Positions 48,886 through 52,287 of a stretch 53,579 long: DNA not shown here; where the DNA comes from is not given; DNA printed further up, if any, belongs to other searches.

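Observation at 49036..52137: Giant Zn-ribbon methyltransferase-like protein with a degenerate catalytic motif and a nuclease-like C-terminus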

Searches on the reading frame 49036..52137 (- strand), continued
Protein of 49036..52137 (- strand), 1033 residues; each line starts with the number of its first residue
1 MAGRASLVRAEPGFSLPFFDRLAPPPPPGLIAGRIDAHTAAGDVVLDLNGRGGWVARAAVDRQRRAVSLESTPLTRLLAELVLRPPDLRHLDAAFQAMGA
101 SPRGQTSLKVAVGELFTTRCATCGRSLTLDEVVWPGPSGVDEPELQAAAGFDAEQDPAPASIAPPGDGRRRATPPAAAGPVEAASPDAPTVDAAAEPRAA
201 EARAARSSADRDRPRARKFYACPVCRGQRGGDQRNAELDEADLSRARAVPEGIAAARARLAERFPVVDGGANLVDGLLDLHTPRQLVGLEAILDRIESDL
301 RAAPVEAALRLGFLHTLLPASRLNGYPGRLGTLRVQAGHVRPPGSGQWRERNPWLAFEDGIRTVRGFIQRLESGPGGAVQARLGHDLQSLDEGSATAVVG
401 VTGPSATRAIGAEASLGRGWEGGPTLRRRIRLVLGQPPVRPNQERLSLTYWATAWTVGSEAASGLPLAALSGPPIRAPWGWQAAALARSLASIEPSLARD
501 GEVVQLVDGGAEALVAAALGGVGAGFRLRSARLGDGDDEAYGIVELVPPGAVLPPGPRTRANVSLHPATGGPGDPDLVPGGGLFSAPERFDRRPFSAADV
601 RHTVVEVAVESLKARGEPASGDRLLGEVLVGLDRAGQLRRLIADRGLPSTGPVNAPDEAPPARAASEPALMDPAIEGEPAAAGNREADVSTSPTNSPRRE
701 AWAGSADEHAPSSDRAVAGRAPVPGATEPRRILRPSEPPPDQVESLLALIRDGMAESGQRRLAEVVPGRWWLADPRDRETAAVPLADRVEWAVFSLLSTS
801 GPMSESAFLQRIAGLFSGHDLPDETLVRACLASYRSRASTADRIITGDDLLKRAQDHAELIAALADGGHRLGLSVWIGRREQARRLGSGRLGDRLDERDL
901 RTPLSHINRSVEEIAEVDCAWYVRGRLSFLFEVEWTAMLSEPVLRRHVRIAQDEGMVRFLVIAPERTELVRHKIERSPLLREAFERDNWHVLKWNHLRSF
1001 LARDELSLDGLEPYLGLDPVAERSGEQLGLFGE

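Call 42: list_cluster_members(proteins=[P0277, P0285, P0286, P0287, P0299, P0271, P0281, P0308, P0298, P0276])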
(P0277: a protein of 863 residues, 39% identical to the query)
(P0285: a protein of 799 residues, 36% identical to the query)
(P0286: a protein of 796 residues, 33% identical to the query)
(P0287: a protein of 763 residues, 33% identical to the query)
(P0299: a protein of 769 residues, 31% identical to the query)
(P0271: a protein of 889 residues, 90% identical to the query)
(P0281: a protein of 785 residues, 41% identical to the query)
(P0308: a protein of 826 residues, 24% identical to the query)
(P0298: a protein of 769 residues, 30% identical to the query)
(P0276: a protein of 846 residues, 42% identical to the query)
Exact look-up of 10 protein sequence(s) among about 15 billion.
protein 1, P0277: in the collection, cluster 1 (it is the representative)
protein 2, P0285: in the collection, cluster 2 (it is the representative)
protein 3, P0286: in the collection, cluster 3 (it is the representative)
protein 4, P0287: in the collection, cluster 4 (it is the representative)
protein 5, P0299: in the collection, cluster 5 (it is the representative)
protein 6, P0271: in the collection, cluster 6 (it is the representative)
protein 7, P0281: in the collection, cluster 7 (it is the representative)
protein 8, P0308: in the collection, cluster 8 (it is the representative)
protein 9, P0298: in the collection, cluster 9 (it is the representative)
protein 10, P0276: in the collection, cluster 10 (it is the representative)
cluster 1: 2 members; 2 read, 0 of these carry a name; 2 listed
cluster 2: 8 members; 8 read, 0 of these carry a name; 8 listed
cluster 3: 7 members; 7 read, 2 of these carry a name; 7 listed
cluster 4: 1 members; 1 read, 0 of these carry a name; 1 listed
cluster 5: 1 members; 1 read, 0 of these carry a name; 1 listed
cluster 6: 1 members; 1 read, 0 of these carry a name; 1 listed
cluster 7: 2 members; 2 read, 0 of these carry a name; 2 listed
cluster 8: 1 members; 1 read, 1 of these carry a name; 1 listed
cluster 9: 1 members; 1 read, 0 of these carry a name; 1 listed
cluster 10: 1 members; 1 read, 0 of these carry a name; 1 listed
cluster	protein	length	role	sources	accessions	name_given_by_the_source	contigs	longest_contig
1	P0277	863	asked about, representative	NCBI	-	-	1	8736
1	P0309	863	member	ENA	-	-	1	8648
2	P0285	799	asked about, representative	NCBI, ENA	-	-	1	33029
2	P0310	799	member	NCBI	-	-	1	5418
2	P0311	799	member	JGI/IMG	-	-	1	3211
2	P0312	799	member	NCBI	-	-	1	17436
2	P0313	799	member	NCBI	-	-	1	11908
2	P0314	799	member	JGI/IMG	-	-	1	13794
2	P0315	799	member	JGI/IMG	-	-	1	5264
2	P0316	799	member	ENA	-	-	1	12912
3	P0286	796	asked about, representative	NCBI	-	-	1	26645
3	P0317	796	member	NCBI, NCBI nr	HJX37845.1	MAG TPA: hypothetical protein VJ714_04560 [Anaerolineae bacterium] | hypothetical protein [Anaerolineae bacterium]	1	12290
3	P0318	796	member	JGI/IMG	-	predicted RNA-binding Zn-ribbon protein involved in translation (DUF1610 family)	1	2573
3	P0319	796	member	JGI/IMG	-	-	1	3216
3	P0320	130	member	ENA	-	-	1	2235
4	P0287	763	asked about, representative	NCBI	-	-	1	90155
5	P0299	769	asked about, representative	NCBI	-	-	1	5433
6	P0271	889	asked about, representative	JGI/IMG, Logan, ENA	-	-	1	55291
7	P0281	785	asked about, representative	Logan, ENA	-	-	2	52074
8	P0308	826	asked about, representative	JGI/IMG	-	16S rRNA G966 N2-methylase RsmD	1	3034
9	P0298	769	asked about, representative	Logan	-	-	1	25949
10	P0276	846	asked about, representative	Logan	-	-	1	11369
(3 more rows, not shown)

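Call 52: predict_structure(alignment_id=A3)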
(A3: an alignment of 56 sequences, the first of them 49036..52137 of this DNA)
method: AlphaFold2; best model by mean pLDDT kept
length: 1033 residues; sequences in the alignment: 56
mean_pLDDT: 81.8   pTM: 0.80
mean pLDDT of the five models: 81.8, 80.5, 80.0, 79.5, 78.8
residues with pLDDT >= 90: 662; 70-90: 140; 50-70: 46; < 50: 185
segments of 3 or more residues with pLDDT < 50: 1-3, 140-142, 144-146, 148-194, 418-425, 558-587, 649-733
pLDDT, mean of each block of 10 residues (from residue 1): 55 90 90 93 95 96 96 97 96 97 97 97 96 79 47 38 34 35 38 55 73 88 82 91 94 97 95 95 98 92 94 97 93 93 87 98 97 88 92 94 86 61 57 95 94 97 93 90 95 91 93 97 95 74 93 65 42 43 44 88 95 94 94 93 69 44 36 33 32 34 32 37 40 60 95 87 95 95 95 94 89 86 91 84 86 96 98 97 96 97 95 97 96 96 94 93 96 96 96 97 95 95 65 46
secondary structure, 60 per line:
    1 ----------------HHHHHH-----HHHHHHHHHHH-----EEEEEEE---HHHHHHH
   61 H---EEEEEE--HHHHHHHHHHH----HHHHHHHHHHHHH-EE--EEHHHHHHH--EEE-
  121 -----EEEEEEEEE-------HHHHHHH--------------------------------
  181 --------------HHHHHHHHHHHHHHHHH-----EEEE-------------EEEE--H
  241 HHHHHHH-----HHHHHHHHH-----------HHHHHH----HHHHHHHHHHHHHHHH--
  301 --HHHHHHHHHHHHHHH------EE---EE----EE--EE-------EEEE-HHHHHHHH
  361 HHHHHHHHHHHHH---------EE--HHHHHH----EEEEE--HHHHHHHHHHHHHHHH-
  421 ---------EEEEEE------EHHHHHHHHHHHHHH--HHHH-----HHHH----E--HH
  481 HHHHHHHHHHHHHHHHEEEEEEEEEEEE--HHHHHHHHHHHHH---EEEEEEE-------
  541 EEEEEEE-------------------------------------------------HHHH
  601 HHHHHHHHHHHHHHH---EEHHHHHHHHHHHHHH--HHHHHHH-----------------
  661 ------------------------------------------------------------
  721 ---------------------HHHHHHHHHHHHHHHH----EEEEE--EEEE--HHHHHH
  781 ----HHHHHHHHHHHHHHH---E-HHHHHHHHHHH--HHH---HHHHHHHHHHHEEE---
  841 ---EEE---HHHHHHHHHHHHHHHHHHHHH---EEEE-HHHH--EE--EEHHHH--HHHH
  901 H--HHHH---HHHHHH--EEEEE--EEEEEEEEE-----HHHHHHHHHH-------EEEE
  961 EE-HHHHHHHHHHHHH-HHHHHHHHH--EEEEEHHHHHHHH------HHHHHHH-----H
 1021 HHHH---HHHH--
elements in order (helices of 4 or more, strands of 3 or more residues): H17-22 H28-38 E44-50 H54-61 E65-70 H73-83 H88-100 H108-114 E117-119 E126-134 H142-148 H195-211 E217-220 E234-237 H240-247 H253-261 H273-278 H283-298 H303-317 E348-351 H353-373 H387-392 E397-401 H404-419 E430-435 H443-456 H459-462 H468-471 H479-496 E497-508 H511-523 E527-533 E541-547 H597-615 H621-634 H637-643 H742-757 E762-766 E769-772 H775-780 H785-799 H805-815 H824-834 E835-837 E844-846 H850-870 E874-877 H879-882 H891-894 H897-901 H904-907 H911-916 E919-923 E926-934 H940-949 E957-962 H964-976 H978-986 E989-993 H994-1001 H1008-1014 H1020-1024 H1028-1031

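Call 55: fold_search(model_id=the predicted structure, library=pdb)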
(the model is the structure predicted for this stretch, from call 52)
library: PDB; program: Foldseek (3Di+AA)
matches with E <= 10: 592; with E <= 0.001: 0
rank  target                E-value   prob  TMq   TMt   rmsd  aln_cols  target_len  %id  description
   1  3cjr_A                1.4e-01  0.92  0.05  0.19  15.5        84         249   26  Ribosomal protein L11 methyltransferase (PrmA) in complex with ribosomal protein L11 (K39A) and inhibitor Sinefungin. (released 2008-05-20)
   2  8rdn_A                1.9e-01  0.16  0.06  0.14  16.5       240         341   14  Holomycin methyltransferase DtpM with SAH and XRD-271 (released 2024-10-16)
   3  3cjt_A                2.1e-01  0.89  0.05  0.19  15.5        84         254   27  Ribosomal protein L11 methyltransferase (PrmA) in complex with dimethylated ribosomal protein L11 (released 2008-05-20)
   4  2nxe_A                2.1e-01  0.85  0.05  0.19  15.0        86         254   27  T. thermophilus ribosomal protein L11 methyltransferase (PrmA) in complex with S-Adenosyl-L-Methionine (released 2006-12-26)
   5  8rdn_D                2.1e-01  0.16  0.06  0.14  16.8       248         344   16  Holomycin methyltransferase DtpM with SAH and XRD-271 (released 2024-10-16)
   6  1o9g                  3.0e-01  0.13  0.08  0.25  19.8       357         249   13  rRNA methyltransferase aviRa from Streptomyces viridochromogenes at 1.5A (released 2003-05-16)
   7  2nxn_A                3.1e-01  0.82  0.05  0.20  15.3        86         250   26  T. thermophilus ribosomal protein L11 methyltransferase (PrmA) in complex with ribosomal protein L11 (released 2006-12-26)
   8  7wts_q                3.3e-01  0.25  0.07  0.26  13.5       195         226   13  Cryo-EM structure of a human pre-40S ribosomal subunit - State UTP14 (released 2022-10-19)
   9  3cjt_G                3.4e-01  0.77  0.05  0.19  15.5        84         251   26  Ribosomal protein L11 methyltransferase (PrmA) in complex with dimethylated ribosomal protein L11 (released 2008-05-20)
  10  3cjq_D                3.6e-01  0.77  0.05  0.19  15.0        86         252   27  Ribosomal protein L11 methyltransferase (PrmA) in complex with dimethylated ribosomal protein L11 in space group P2121 (released 2008-05-20)
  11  7edb_A                3.6e-01  0.66  0.10  0.26  15.6       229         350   11  EcoT38I restriction endonuclease complexed with DNA (released 2022-03-16)
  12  2nxc                  3.8e-01  0.80  0.05  0.20  15.5        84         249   27  Apo-form of T. thermophilus ribosomal protein L11 methyltransferase (PrmA) (released 2007-02-13)
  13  3cjq_A                3.8e-01  0.77  0.05  0.19  15.5        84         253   26  Ribosomal protein L11 methyltransferase (PrmA) in complex with dimethylated ribosomal protein L11 in space group P2121 (released 2008-05-20)
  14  2zbq                  4.1e-01  0.75  0.05  0.20  15.0        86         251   28  Crystal structure of ribosomal protein L11 methyltransferase from Thermus thermophilus in complex with S-adenosyl-L-homo (released 2008-11-11)
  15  9l4q_A                4.1e-01  0.54  0.09  0.34  11.3       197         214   11  Crystal structure of the carbamoyl N-methyltransferase Asc-Orf2 complexed with SAH (released 2025-10-29)
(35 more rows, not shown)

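Call 56: search_protein_families(library=pfam, alignment_id=A3, max_evalue=0.01)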
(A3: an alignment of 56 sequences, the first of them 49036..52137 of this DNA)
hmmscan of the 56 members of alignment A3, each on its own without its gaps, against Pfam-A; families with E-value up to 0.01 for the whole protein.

A. member 1, window:49036-52137:- (1033 aa): 0 families

B. families by the number of members that match (of 56 scanned): 7 families
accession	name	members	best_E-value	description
PF01555.25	N6_N4_Mtase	24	7.2e-16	DNA methylase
PF03602.21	Cons_hypoth95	1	3e-08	Conserved hypothetical protein 95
PF02086.21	MethyltransfD12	1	2.2e-07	D12 class N6 adenine-specific DNA methyltransferase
PF01170.24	UPF0020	1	0.00052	RMKL-like, methyltransferase domain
PF24042.1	DUF7351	1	0.0032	Domain of unknown function (DUF7351)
PF08271.17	Zn_Ribbon_TF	1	0.0058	TFIIB zinc-binding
PF06325.19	PrmA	1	0.0058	Ribosomal protein L11 methyltransferase (PrmA)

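Call 57: search_protein_families(library=padloc, alignment_id=A3, max_evalue=0.01)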
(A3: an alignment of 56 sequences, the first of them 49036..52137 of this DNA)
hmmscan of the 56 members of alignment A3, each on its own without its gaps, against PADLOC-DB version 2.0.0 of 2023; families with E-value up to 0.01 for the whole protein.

A. member 1, window:49036-52137:- (1033 aa): 2 families
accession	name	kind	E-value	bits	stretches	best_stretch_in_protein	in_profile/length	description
PDLC03534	REase_II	-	0.0059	13.7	1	855-940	176-265/351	Type II restriction enzyme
PDLC03325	MTase_II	-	0.0091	12.8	0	35-98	85-148/426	Type II methyltransferase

B. families by the number of members that match (of 56 scanned): 77 families (the first 25 are shown)
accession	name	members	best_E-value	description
PDLC03325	MTase_II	40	4.8e-12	Type II methyltransferase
PDLC03312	MTase_II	34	2.3e-27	Type II methyltransferase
PDLC03367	MTase_II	27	2.3e-35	Type II methyltransferase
PDLC03387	MTase_II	25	9.3e-14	Type II methyltransferase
PDLC03353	MTase_II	23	6.4e-16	Type II methyltransferase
PDLC03299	MTase_II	21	5.5e-15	Type II methyltransferase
PDLC03228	MTase_II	20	3.7e-13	Type II methyltransferase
PDLC03380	MTase_II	20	2.1e-11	Type II methyltransferase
PDLC02541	PglX|PglXI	19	5.6e-38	PglXI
PDLC03322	MTase_II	19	5.5e-18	Type II methyltransferase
PDLC03265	MTase_II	18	1.2e-16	Type II methyltransferase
PDLC03534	REase_II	18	3.8e-05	Type II restriction enzyme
PDLC03371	MTase_II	15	2.3e-18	Type II methyltransferase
PDLC03350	MTase_II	15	1.8e-10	Type II methyltransferase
PDLC03300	MTase_II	14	1.8e-09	Type II methyltransferase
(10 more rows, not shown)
